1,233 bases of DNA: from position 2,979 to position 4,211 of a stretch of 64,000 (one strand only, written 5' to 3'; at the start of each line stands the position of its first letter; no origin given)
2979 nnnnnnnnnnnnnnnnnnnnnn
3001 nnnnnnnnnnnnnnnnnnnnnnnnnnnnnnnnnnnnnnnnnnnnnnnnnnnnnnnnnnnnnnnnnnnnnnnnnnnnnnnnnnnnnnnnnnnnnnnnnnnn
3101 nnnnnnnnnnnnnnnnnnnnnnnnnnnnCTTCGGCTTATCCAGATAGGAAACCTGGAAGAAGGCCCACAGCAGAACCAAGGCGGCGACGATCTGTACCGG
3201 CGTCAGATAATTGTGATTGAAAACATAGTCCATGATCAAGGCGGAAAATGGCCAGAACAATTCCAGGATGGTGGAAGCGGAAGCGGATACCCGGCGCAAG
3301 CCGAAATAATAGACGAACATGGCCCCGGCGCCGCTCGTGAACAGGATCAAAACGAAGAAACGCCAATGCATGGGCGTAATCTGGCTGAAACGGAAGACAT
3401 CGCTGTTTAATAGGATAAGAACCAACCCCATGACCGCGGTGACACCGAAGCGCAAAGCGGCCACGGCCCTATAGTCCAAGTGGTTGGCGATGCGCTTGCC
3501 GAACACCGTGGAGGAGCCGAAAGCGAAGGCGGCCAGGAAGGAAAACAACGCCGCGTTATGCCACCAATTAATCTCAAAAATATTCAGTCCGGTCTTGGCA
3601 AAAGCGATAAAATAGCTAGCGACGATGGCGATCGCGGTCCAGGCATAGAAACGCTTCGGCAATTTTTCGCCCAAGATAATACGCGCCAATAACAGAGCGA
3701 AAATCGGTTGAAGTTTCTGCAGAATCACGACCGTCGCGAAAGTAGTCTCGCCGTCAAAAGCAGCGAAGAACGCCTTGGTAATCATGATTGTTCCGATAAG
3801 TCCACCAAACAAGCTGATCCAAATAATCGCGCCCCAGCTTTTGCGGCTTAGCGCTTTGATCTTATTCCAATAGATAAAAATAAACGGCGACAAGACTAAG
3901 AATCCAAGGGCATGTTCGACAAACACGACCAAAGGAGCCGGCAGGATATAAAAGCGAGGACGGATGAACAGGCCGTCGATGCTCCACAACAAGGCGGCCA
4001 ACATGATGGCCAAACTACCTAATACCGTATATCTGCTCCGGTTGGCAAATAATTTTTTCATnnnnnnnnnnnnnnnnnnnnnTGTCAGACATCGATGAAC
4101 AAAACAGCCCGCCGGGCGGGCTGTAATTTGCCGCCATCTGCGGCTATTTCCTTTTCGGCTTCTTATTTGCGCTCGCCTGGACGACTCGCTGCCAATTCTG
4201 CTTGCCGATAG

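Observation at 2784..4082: EamA/DMT transporter fused to a riboflavin kinase domain: a candidate one-polypeptide riboflavin uptake and FMN-trapping module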

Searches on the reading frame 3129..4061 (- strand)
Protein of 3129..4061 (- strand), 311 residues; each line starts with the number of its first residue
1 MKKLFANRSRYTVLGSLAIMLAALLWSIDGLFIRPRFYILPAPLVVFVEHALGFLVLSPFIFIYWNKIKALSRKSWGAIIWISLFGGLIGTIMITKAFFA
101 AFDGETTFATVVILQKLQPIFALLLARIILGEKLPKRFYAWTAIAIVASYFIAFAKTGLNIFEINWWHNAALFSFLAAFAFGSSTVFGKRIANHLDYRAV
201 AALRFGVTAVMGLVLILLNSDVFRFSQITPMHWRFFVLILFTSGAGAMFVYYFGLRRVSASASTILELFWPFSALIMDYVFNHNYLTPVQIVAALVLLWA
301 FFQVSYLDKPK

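Call 23: search_protein_representatives(protein=window:3129-4061:-)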
Query: 311 residues. Proteins with E-value up to 0.001 (for the whole library): 972; up to 1e-10: 534; up to 1e-30: 83. The best 150 are listed.
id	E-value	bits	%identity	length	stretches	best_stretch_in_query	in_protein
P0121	8.7e-114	397.0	62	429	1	13-304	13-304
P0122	1.0e-92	327.8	53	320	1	9-304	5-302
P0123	1.5e-90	320.8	53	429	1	10-304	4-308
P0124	4.0e-79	283.2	48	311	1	6-305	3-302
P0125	8.8e-73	262.4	44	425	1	12-304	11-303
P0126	5.4e-68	246.7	47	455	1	10-309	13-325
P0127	1.3e-66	242.1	42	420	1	14-310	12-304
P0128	2.2e-65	238.1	44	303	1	15-305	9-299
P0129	5.5e-62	226.9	41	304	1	9-305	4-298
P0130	3.8e-61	224.2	43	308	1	13-308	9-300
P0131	1.4e-58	215.8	39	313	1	10-305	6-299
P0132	1.8e-58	215.4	40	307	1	9-308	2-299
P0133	5.8e-58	213.7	40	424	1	13-303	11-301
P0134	9.3e-56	206.5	38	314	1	11-304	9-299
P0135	1.7e-52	195.7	39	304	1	13-302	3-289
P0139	1.1e-47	180.0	37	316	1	7-300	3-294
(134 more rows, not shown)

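Call 25: list_cluster_members(proteins=[P0122, P0124, P0128, P0129, P0130, P0131, P0132, P0134, P0135, P0139])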
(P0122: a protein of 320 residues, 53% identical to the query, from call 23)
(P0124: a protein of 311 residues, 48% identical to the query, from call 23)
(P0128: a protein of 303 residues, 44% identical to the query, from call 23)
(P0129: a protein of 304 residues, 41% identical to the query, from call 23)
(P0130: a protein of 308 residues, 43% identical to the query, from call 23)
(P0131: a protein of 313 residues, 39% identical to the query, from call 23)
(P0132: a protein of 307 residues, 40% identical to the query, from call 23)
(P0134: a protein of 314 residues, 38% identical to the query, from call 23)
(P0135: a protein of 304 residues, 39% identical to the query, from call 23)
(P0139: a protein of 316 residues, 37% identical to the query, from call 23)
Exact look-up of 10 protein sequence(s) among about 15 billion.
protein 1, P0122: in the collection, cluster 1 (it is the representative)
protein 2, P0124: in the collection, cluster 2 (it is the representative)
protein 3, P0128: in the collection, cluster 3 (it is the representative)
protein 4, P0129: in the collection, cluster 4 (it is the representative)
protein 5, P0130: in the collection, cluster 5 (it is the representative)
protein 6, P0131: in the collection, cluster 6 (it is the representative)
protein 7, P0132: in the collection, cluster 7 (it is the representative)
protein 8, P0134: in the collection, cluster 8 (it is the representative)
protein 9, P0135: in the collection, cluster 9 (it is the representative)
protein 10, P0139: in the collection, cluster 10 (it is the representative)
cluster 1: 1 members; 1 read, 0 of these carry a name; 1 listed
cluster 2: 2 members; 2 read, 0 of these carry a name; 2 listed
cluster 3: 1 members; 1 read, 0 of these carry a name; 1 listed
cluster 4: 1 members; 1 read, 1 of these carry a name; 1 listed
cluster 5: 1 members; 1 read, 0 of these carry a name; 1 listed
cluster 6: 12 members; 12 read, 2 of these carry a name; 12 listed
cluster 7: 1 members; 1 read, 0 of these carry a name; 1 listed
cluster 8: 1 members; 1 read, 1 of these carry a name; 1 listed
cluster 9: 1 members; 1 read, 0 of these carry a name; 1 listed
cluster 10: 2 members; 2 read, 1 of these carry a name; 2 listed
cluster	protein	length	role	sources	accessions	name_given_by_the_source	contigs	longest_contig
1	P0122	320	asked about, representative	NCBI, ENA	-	-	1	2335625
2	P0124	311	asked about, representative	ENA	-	-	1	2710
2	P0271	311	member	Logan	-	-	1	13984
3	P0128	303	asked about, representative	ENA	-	-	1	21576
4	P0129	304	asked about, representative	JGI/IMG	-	drug/metabolite transporter (DMT)-like permease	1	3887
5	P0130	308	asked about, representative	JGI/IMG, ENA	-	-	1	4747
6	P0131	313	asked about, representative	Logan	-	-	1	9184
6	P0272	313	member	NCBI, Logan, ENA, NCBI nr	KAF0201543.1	MAG: hypothetical protein FD170_2549 [Bacteroidetes bacterium] | MAG: hypothetical protein FD170_2549 [Bacteroidota bacterium]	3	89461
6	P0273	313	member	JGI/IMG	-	drug/metabolite transporter (DMT)-like permease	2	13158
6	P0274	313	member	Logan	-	-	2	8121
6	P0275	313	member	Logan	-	-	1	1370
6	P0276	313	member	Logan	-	-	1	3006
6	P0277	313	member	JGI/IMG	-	-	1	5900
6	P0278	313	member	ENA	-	-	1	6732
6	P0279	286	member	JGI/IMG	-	-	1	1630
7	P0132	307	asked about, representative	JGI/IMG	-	-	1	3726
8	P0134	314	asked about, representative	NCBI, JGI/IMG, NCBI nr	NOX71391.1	MAG: DMT family transporter [Candidatus Micrarchaeota archaeon] | DMT family transporter [Candidatus Micrarchaeota archaeon]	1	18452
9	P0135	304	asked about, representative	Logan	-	-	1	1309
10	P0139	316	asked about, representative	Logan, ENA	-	-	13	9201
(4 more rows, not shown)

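Call 26: find_encoding_contigs(protein=P0122, flank=6000, max_places=2)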
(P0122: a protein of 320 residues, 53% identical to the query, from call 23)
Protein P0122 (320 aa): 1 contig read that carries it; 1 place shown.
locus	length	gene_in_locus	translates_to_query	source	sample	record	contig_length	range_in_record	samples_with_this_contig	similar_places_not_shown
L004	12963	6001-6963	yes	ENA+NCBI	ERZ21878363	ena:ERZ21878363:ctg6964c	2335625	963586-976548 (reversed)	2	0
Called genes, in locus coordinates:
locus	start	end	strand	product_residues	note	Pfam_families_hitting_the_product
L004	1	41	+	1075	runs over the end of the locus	PF13860:FlgD_ig (faint), PF05547:Peptidase_M6, PF00801:PKD (faint), PF18911:PKD_4, PF17963:Big_9, PF18962:Por_Secre_tail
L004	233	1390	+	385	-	PF00155:Aminotran_1_2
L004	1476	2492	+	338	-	PF00561:Abhydrolase_1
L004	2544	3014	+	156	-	PF08534:Redoxin, PF00578:AhpC-TSA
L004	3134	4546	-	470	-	PF11638:DnaA_N, PF00308:Bac_DnaA, PF01695:IstB_IS21, PF00004:AAA (weak), PF08299:Bac_DnaA_C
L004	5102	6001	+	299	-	-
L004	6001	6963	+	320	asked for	PF00892:EamA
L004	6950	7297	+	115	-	PF01050:MannoseP_isomer, PF07883:Cupin_2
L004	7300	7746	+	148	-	PF00717:Peptidase_S24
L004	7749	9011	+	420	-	PF00817:IMS, PF11798:IMS_HHH, PF11799:IMS_C, PF13438:DUF4113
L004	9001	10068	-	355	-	PF00730:HhH-GPD, PF00633:HHH (weak), PF14815:NUDIX_4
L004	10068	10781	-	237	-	PF01569:PAP2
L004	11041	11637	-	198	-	PF00702:Hydrolase, PF13419:HAD_2 (weak)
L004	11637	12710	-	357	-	PF01321:Creatinase_N, PF00557:Peptidase_M24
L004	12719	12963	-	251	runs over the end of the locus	PF13428:TPR_14 (faint), PF14559:TPR_19 (faint), PF14561:TPR_20 (faint), PF00515:TPR_1 (faint), PF07719:TPR_2 (faint), PF13181:TPR_8 (faint)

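Call 41: find_related_loci(query=A3, collection=genome_contigs, flank=3000)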
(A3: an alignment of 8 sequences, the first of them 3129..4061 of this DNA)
Query A3 (311 aa) in genome_contigs; peptide patterns used: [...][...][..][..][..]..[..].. (x = any residue, [..] = any of these).
599 stretches matched a pattern (row limit reached: there are more); 569 encode a relative of the query (tblastn E <= 1e-3); the best 80 are kept; 80 distinct loci.
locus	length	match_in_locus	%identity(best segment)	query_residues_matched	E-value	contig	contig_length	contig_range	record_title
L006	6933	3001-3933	83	1-311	3e-161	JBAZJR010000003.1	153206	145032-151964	MAG: Patescibacteria group bacterium isolate SO_2017_LW4_124 scaffold_340_c1_LW137-91_2017, whole genome shotgun sequenc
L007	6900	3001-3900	70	12-311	2e-130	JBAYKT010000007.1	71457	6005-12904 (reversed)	MAG: Patescibacteria group bacterium isolate SO_2016_GW1_86 scaffold00828_OW334_2016, whole genome shotgun sequence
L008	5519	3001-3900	69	12-311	1e-128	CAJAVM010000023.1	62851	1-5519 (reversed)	uncultured bacterium isolate Loc080925-6m_bin-0519 genome assembly, contig: bin-0519:23/27, whole genome shotgun sequenc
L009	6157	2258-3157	69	12-311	2e-128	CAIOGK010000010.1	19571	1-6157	Candidatus Falkowbacteria bacterium isolate Loclat_bin-04004 genome assembly, contig: bin-04004:010/137, whole genome sh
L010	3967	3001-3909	61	9-311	4e-129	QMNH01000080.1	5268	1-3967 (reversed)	MAG: Candidatus Falkowbacteria bacterium isolate B7_G4 B7_Guay4_scaffold_23245, whole genome shotgun sequence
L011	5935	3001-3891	68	15-311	4e-128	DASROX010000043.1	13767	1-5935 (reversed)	MAG TPA_asm: Candidatus Saccharimonadales bacterium isolate SMAG_U10279 k141_274737, whole genome shotgun sequence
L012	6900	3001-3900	70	12-311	6e-127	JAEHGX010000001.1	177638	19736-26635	Candidatus Falkowbacteria bacterium S5_I03 S5_I03__1, whole genome shotgun sequence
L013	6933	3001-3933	66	1-311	7e-125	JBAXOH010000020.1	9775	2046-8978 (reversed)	MAG: bacterium isolate ELA500 MAG500_20, whole genome shotgun sequence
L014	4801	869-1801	65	1-311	7e-123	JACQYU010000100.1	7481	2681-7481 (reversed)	MAG: Candidatus Falkowbacteria bacterium isolate NC_groundwater_1549_Pr4_S-0.65um_40_6 SR1-18-Sp65_coassembly_scaffold_6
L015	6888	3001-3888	63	9-304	7e-122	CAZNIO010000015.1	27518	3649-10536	MAG TPA_asm: uncultured Gammaproteobacteria bacterium isolate binchicken_co181_33 genome assembly, contig: NODE_2424_len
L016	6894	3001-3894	61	14-311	7e-122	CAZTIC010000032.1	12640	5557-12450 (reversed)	MAG TPA_asm: uncultured Gammaproteobacteria bacterium isolate SRP191223_co1_14 genome assembly, contig: NODE_5510_length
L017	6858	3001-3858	69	26-311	2e-121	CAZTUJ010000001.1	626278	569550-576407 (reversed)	MAG TPA_asm: uncultured Gammaproteobacteria bacterium isolate SRP272421_co2_96 genome assembly, contig: NODE_1_length_62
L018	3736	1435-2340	63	3-304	1e-123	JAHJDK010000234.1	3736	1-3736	MAG: Nanoarchaeota archaeon isolate Modern_marine.mb.57 Modern_marine.mb.57_k141_2353514, whole genome shotgun sequence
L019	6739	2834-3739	61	3-304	8e-119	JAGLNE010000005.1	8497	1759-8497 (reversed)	MAG: Candidatus Parcubacteria bacterium isolate RS_6_24 ROV157_6.bin.24.fa_5, whole genome shotgun sequence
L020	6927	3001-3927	58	6-311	2e-118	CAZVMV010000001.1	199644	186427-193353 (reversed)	MAG TPA_asm: uncultured Gammaproteobacteria bacterium isolate SRP173033_co2_263 genome assembly, contig: NODE_16_length_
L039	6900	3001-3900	57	7-304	1e-107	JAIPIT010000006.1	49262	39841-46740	MAG: Candidatus Neomarinimicrobiota bacterium isolate Tobar13.5m-G80 Tobar13-5m-C795, whole genome shotgun sequence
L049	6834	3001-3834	54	29-304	3e-94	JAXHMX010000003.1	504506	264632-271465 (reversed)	MAG: Candidatus Neomarinimicrobiota bacterium isolate Salar_de_Ascotan_soil_MAG_ASO67 contig_3820_polypolish, whole geno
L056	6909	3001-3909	49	1-302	2e-86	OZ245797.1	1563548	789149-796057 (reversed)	MAG: Candidatus Cloacimonadales bacterium isolate fc3f51d0-d714-4435-a6aa-687eb898d1db genome assembly, chromosome: 1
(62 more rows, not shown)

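Call 49: search_protein_families(library=pfam, proteins=[L049:1992-2930:+, L039:2085-3002:+, L004:5102-5998:+, L049:3879-4226:+, L056:2530-2991:+, L056:1318-2511:+], max_evalue=1)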
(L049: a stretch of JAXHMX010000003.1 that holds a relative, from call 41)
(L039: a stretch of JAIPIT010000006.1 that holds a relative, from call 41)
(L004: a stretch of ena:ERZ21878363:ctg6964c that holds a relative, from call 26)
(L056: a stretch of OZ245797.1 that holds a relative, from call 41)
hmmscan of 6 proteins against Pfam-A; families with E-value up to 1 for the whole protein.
L049:1992-2930:+ (313 aa): 0 families

L039:2085-3002:+ (306 aa): 1 family
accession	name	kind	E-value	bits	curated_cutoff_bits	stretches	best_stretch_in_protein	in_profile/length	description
PF04288.19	MukE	-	0.078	12.3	25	0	102-147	14-58/229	MukE-like family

L004:5102-5998:+ (299 aa): 0 families

L049:3879-4226:+ (116 aa): 5 families
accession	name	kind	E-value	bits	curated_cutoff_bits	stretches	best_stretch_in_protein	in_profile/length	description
PF01050.24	MannoseP_isomer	-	4.5e-36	124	23.6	1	7-111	12-116/116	Mannose-6-phosphate isomerase C-terminal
PF07883.17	Cupin_2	-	1.3e-11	44.5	27.2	1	28-95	3-69/70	Cupin domain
PF05523.17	FdtA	-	0.042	14.1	23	1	40-114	50-127/131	WxcM-like, C-terminal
PF11699.14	CENP-C_C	-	0.082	13.6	29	1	14-92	3-81/85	Mif2/CENP-C like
PF12973.13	Cupin_7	-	0.096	12.9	27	1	29-87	39-92/105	ChrR Cupin-like domain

L056:2530-2991:+ (154 aa): 1 family
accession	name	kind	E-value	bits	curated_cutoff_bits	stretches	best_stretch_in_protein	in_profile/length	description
PF00885.24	DMRL_synthase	-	6.1e-59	198.4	26.7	1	15-152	3-139/139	6,7-dimethyl-8-ribityllumazine synthase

L056:1318-2511:+ (398 aa): 3 families
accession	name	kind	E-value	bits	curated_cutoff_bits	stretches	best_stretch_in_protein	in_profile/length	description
PF00926.24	DHBP_synthase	-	1.5e-87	292.5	26.4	1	7-197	1-191/191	3,4-dihydroxy-2-butanone 4-phosphate synthase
PF00925.25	GTP_cyclohydro2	-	2.5e-75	252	23.3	1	206-371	1-164/165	GTP cyclohydrolase II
PF03927.19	NapD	-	0.11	13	28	1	11-47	33-67/76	NapD protein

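Call 51: find_related_loci(query=L056:3016-3948:+, collection=metagenome_contigs, flank=4000)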
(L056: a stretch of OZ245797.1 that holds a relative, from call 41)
Query L056:3016-3948:+ (311 aa) in metagenome_contigs; peptide patterns used: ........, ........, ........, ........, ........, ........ (x = any residue, [..] = any of these).
247 stretches matched a pattern; 132 encode a relative of the query (tblastn E <= 1e-3); the best 80 are kept; 80 distinct loci.
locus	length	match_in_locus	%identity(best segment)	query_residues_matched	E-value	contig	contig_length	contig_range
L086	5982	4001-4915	56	2-307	2e-107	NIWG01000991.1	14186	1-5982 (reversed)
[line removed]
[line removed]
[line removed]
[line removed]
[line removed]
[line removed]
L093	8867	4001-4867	46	17-307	3e-72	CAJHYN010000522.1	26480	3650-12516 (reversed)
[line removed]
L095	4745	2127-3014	43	1-302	2e-69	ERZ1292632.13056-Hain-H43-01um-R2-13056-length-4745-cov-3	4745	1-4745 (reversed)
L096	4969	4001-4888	43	1-302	1e-69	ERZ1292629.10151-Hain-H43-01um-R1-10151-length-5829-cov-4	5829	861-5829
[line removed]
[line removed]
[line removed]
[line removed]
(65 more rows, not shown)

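Call 59: find_homologous_proteins(query=L086:3995-4918:+, max_evalue=0.001)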
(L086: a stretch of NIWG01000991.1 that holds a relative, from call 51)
Query L086:3995-4918:+ (308 aa): 1745 proteins with E <= 0.001 among 8000 candidates; the best 120 are listed.
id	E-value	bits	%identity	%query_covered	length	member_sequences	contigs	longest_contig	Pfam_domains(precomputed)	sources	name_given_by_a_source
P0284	8.8e-186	635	100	100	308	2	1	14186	PF00892.27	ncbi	-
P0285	5.5e-124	432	67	98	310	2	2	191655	PF00892.27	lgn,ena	-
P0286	2.8e-117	410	66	98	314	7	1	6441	PF00892.27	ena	-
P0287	6.5e-113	396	59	99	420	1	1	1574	PF00892.27,PF01687.24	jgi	jgi:drug/metabolite transporter (DMT)-like permease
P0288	1.0e-112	395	60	98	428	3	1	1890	PF00892.27,PF01687.24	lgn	-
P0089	1.1e-112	395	59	100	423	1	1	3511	PF00892.27,PF01687.24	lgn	-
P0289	1.7e-112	394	59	100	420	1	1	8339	PF00892.27,PF01687.24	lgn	-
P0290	3.1e-112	393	60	97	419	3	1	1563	PF00892.27,PF01687.24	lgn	-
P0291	3.7e-112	393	59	98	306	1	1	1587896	PF00892.27,PF03151.23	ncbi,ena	-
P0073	5.1e-112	393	58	100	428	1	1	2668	PF00892.27,PF01687.24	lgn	-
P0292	7.5e-112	392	60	98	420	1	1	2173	PF00892.27,PF01687.24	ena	-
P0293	2.2e-111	391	61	96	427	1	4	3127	PF00892.27,PF01687.24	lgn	-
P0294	3.0e-111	390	58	99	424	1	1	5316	PF00892.27,PF01687.24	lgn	-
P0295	3.7e-111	390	60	100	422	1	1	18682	PF00892.27,PF01687.24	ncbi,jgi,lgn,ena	-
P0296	5.1e-111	389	60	99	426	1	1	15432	PF00892.27,PF01687.24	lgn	-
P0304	1.5e-108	381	58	96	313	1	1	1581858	PF00892.27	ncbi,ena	-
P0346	3.2e-105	370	54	99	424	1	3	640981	PF00892.27,PF01687.24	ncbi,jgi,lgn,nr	ncbi:EamA family transporter [Candidatus Woesearchaeota archaeon]|nr:EamA family transporter [Candid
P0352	8.5e-105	369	55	98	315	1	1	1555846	PF00892.27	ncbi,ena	-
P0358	1.9e-104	368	53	100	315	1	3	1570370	PF00892.27,PF03151.23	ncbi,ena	-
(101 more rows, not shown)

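Call 68: find_encoding_contigs(protein=P0291, flank=6000, max_places=2)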
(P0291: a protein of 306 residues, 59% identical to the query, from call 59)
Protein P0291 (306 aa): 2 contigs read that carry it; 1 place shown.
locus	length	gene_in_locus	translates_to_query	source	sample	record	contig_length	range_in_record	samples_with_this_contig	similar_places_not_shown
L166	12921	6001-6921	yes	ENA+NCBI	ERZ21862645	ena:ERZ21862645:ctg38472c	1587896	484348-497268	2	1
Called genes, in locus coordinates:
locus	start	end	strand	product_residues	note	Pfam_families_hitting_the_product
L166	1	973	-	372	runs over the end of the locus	-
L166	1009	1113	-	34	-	-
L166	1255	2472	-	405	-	PF12704:MacB_PCD, PF02687:FtsX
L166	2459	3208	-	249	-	PF00005:ABC_tran, PF02463:SMC_N (faint)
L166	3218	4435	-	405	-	PF25917:BSH_RND, PF25973:BSH_CzcB, PF25944:Beta-barrel_RND (weak), PF25954:Beta-barrel_RND_2, PF25990:Beta-barrel_YknX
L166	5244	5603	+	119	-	PF24709:DUF7670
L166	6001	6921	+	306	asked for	PF00892:EamA, PF03151:TPT (weak), PF00892:EamA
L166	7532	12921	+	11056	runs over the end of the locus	-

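Call 69: find_encoding_contigs(protein=P0304, flank=6000, max_places=2)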
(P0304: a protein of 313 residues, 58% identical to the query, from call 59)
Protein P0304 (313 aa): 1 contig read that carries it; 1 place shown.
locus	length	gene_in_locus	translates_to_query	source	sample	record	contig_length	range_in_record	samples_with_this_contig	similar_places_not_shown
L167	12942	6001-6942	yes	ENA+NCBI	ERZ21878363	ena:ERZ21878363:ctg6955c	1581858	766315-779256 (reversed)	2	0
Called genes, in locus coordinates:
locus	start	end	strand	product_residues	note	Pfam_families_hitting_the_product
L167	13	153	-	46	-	-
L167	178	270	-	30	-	-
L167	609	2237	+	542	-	PF00501:AMP-binding, PF13193:AMP-binding_C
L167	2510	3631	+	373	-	PF00383:dCMP_cyt_deam_1, PF14437:MafB19-deam, PF01872:RibD_C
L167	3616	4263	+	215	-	PF00677:Lum_binding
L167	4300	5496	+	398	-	PF00926:DHBP_synthase, PF00925:GTP_cyclohydro2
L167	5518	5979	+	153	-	PF00885:DMRL_synthase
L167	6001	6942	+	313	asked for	PF00892:EamA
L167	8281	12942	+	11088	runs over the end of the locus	-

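Call 70: find_encoding_contigs(protein=P0285, flank=6000, max_places=2)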
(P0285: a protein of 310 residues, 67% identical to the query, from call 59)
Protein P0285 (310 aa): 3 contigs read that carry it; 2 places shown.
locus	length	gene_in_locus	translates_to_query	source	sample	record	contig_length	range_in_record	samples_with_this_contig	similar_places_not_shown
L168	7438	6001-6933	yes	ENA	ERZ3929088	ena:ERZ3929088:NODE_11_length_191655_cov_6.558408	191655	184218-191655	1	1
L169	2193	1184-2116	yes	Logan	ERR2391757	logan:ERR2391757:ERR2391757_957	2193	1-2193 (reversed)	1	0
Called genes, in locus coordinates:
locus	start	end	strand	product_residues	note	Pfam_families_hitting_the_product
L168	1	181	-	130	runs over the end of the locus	PF00903:Glyoxalase, PF22677:Ble-like_N (faint)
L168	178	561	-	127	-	PF01451:LMWPc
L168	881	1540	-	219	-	PF07885:Ion_trans_2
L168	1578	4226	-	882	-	PF00133:tRNA-synt_1, PF09334:tRNA-synt_1g, PF13603:tRNA-synt_1_2, PF08264:Anticodon_1, PF10458:Val_tRNA-synt_C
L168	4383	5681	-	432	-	PF00162:PGK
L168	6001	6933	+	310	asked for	PF00892:EamA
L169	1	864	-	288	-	?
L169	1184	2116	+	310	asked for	PF00892:EamA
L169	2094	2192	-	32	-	?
